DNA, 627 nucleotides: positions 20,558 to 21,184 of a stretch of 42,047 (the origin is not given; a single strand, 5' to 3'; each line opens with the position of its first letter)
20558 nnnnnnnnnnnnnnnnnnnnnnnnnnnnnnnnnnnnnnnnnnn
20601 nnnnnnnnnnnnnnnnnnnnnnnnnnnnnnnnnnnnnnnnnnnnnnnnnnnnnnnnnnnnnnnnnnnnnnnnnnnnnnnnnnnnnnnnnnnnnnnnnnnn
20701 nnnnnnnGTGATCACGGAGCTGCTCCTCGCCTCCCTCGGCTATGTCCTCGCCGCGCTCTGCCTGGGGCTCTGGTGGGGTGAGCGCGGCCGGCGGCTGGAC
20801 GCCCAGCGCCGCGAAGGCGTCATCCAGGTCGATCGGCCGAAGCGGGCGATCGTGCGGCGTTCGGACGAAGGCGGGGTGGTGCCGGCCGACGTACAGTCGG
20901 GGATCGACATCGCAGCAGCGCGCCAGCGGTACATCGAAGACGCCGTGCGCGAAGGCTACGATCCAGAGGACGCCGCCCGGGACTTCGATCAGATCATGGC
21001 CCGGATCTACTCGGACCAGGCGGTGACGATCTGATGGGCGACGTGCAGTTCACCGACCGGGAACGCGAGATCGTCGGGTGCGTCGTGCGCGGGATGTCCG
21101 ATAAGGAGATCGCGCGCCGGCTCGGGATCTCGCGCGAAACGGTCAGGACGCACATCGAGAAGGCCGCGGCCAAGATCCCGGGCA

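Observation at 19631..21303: S2P-protease / single-pass membrane protein / LuxR-HTH module inside the late (packaging-head) operon: candidate phage-encoded regulated-intramembrane-proteolysis switch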

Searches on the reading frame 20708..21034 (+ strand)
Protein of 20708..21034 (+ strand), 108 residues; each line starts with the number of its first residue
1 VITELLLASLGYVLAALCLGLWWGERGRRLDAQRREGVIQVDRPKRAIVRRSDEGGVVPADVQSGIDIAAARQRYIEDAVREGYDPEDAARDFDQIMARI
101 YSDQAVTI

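Call 5: search_protein_families(library=phrogs, proteins=[window:20708-21034:+], max_evalue=0.01)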
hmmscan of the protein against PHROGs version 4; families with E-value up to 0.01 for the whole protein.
window:20708-21034:+ (108 aa): 0 families

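Call 47: find_homologous_proteins(query=A4, max_evalue=0.01)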
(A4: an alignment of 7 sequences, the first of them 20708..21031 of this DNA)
Query A4 (7 sequences) (108 aa, profile of the alignment): 120 proteins with E <= 0.01 among 8000 candidates.
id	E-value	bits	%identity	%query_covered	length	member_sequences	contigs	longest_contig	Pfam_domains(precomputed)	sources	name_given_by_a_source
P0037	9.4e-49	182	97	100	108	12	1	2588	-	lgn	-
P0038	1.1e-48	182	92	99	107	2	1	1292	-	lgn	-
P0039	2.6e-48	180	75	96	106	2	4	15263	-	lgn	-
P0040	1.5e-47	178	92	99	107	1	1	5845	-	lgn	-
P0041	2.1e-46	174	75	82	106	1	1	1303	-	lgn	-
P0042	3.2e-46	174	95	81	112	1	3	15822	-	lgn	-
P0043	3.6e-46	174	87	100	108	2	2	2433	-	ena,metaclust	metaclust:\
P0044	6.5e-46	173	75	82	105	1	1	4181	-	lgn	-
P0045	2.4e-43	165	69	95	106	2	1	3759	-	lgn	-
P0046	4.5e-40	154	47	99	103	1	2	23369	-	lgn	-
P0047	2.8e-39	151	44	95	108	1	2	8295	-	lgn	-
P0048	1.1e-36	143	83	81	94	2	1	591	-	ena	-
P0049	8.0e-33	131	60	96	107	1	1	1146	-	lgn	-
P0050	4.2e-30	122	56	94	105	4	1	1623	-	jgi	jgi:hypothetical protein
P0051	5.3e-30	122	51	93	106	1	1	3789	-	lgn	-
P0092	3.3e-19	87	45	86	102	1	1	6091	-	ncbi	-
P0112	5.8e-16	76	35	75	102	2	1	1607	-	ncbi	ncbi:MAG TPA: hypothetical protein VIL25_06015, partial [Vicinamibacterales bacterium]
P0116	5.1e-15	73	33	87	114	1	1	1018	-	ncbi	-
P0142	1.6e-7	49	66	39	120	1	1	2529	-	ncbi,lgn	-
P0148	2.7e-6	45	32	94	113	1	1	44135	-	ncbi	-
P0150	1.1e-5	43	75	26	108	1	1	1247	-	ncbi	-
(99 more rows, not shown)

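Call 49: find_related_loci(query=A7, collection=viral_contigs, flank=5000)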
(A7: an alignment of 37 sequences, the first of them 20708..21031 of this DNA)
Query A7 (108 aa) in viral_contigs; peptide patterns used: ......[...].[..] (x = any residue, [..] = any of these).
25 stretches matched a pattern; 5 encode a relative of the query (tblastn E <= 1e-3); 5 distinct loci.
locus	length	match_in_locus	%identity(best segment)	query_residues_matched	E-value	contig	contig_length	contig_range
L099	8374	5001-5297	39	1-103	1e-14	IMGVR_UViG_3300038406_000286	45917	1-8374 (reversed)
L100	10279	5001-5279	32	10-105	2e-10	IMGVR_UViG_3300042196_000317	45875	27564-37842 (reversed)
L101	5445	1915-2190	34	4-97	2e-10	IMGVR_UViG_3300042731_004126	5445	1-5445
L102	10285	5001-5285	33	2-100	2e-8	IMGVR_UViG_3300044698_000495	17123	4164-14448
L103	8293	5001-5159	43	22-67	5e-6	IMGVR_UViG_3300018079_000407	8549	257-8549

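Call 54: find_related_loci(query=A7, collection=metagenome_contigs, flank=5000)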
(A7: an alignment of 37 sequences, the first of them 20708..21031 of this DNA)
Query A7 (108 aa) in metagenome_contigs; peptide patterns used: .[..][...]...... (x = any residue, [..] = any of these).
204 stretches matched a pattern; 26 encode a relative of the query (tblastn E <= 1e-3); 26 distinct loci.
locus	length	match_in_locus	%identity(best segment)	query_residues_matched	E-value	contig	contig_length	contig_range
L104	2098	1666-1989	93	1-108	4e-65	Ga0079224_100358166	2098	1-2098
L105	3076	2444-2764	93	2-108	1e-62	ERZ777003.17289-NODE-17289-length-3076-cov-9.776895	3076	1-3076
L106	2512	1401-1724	86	1-108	1e-60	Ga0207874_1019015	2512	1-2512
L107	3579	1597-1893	50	2-107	1e-24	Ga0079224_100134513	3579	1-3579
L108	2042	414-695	39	7-103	7e-14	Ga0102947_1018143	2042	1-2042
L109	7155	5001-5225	35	6-98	8e-10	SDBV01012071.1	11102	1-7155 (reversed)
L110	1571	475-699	35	6-98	4e-9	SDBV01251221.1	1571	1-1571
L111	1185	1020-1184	51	1-58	1e-8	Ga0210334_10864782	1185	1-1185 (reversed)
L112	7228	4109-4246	50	5-50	1e-8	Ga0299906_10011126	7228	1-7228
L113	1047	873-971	62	1-34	1e-8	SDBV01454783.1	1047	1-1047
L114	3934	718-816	61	2-34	4e-8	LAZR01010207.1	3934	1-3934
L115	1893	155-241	62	6-34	3e-8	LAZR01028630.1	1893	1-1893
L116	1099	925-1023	59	1-34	2e-8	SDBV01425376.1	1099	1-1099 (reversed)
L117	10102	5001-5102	53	1-34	1e-7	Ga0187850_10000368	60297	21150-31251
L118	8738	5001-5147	47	6-54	1e-7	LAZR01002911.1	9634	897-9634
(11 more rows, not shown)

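Call 58: search_dna_similar(query=window:20708-21031:+, collection=phages, mode=protein, max_evalue=1, max_rows=20)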
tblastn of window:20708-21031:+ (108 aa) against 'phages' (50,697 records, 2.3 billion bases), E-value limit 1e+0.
No match.

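Call 71: predict_structure(alignment_id=A7)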
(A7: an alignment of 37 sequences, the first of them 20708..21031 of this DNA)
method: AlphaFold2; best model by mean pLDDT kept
length: 108 residues; sequences in the alignment: 37
mean_pLDDT: 87.6   pTM: 0.42
mean pLDDT of the five models: 87.6, 86.3, 86.0, 85.7, 82.8
residues with pLDDT >= 90: 73; 70-90: 14; 50-70: 20; < 50: 1
segments of 3 or more residues with pLDDT < 50: none
pLDDT, mean of each block of 10 residues (from residue 1): 97 99 98 96 86 60 71 97 98 94 62
secondary structure, 60 per line:
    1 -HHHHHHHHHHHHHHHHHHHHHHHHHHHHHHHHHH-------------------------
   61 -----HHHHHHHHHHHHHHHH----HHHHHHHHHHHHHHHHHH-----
elements in order: H2-35 H66-81 H86-103

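Call 77: search_protein_families(library=ncbifam, proteins=[window:20708-21034:+], max_evalue=0.1)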
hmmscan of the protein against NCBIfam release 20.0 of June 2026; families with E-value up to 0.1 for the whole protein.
window:20708-21034:+ (108 aa): 0 families

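Call 78: fold_search(model_id=the predicted structure, library=viral)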
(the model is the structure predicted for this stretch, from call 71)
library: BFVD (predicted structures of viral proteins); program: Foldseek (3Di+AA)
matches with E <= 10: 250; with E <= 0.001: 0
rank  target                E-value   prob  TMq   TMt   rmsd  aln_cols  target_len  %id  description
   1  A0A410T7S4            2.8e-01  0.66  0.32  0.22  13.1        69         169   25  Uncharacterized protein [Mycobacterium phage Henu3]
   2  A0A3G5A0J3            4.2e-01  0.21  0.21  0.24  11.3        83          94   23  Uncharacterized protein [Harvfovirus sp.]
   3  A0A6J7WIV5            5.1e-01  0.35  0.33  0.24  15.8        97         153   15  Uncharacterized protein [uncultured Caudovirales phage]
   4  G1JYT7                5.5e-01  0.51  0.28  0.05   5.4        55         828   20  Capsid polyprotein VP90 (Fragment) [California sea lion astrovirus 4]
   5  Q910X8                6.3e-01  0.44  0.26  0.21   8.7        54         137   20  Capsid protein (Fragment) [Human astrovirus-4]
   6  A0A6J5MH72            6.3e-01  0.44  0.32  0.24  15.2        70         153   11  Uncharacterized protein [uncultured Caudovirales phage]
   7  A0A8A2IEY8            6.8e-01  0.54  0.30  0.09   5.1        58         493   17  Capsid protein (Fragment) [Human astrovirus-1]
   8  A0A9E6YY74            7.2e-01  0.47  0.34  0.11  13.3        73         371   18  (no name in the UniProt tables at hand)
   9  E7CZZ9                8.3e-01  0.38  0.26  0.11  11.6        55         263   18  ORF2 (Fragment) [Mamastrovirus 1]
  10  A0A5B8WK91            8.9e-01  0.72  0.27  0.29   5.7        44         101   23  Uncharacterized protein [Arthrobacter phage Qui]
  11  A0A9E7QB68            9.5e-01  0.60  0.34  0.39   5.9        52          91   19  (no name in the UniProt tables at hand)
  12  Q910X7                9.5e-01  0.44  0.31  0.23  10.8        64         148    9  Capsid protein (Fragment) [Human astrovirus-2]
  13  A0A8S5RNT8            9.5e-01  0.23  0.27  0.17   9.4        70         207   10  Uncharacterized protein [virus sp. ctoYX9]
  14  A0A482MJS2            1.1e+00  0.69  0.34  0.55   6.2        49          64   16  Uncharacterized protein [Nodularia phage vB_NspS-kac68v162]
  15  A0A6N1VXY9            1.1e+00  0.47  0.30  0.39   6.7        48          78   19  (no name in the UniProt tables at hand)
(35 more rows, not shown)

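Call 79: list_cluster_members(proteins=[P0148, P0092, P0112, P0116, P0142, P0150])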
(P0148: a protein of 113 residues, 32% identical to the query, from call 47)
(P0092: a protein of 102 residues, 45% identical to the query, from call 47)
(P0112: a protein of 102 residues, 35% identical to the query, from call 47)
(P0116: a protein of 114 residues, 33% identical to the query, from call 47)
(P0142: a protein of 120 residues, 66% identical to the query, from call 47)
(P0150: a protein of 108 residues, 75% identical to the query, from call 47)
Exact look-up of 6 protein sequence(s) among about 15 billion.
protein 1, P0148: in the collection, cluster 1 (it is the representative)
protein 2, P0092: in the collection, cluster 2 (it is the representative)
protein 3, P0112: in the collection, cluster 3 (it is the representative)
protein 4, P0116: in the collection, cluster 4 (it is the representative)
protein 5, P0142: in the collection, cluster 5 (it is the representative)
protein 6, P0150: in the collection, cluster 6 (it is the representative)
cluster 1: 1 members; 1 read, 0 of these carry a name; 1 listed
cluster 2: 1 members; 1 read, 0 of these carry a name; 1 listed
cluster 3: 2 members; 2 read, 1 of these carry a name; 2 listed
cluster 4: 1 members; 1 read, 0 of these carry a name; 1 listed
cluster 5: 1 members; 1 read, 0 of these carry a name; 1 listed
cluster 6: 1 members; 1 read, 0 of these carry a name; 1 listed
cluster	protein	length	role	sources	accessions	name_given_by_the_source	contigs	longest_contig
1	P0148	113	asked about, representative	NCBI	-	-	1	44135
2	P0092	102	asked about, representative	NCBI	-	-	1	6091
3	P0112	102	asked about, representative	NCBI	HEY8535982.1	MAG TPA: hypothetical protein VIL25_06015, partial [Vicinamibacterales bacterium]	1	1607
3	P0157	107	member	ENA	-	-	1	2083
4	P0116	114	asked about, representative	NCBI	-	-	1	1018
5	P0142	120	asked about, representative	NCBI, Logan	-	-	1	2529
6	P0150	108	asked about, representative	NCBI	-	-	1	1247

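Call 81: find_encoding_contigs(protein=P0148, flank=7000, max_places=2)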
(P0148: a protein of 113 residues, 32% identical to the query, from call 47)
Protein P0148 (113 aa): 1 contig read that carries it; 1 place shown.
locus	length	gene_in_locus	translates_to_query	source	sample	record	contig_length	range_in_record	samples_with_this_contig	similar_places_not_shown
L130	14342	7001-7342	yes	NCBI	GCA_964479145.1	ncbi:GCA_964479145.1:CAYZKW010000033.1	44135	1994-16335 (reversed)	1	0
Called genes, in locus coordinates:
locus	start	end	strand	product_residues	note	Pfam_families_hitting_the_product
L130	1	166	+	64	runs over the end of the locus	-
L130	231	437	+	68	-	-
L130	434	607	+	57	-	-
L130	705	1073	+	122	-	PF24623:Phage_zn_bind_8 (weak)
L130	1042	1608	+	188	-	-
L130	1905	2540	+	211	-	-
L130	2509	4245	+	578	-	-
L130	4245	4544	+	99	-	-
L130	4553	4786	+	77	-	-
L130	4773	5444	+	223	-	-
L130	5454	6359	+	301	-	-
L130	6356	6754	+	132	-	-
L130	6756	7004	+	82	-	-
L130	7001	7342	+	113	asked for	-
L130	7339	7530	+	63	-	PF00196:GerE, PF04545:Sigma70_r4 (weak), PF08281:Sigma70_r4_2, PF13384:HTH_23, PF13936:HTH_38 (weak), PF13518:HTH_28 (weak), PF13551:HTH_29 (weak)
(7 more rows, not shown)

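Call 93: search_solved_structures(query=A7, max_evalue=5)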
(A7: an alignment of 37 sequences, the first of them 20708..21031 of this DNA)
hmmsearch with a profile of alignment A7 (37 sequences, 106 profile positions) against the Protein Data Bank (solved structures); distinct sequences matched with E-value up to 5: 4.
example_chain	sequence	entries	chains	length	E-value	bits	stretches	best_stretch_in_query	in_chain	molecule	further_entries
9i3t_A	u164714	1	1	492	0.35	14.3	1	56-93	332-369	Medium-wave-sensitive opsin 1,Soluble cytochrome b562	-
6dmp_B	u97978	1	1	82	0.44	14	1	59-100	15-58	Designed orthogonal protein DHD13_XAAA_B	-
7bgf_A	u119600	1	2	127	1.5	12.3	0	36-99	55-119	DNA endonuclease RBBP8,CtIP/RBBP8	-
9ibw_A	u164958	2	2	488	1.5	12.3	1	50-93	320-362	Short-wave-sensitive opsin 1,Soluble cytochrome b562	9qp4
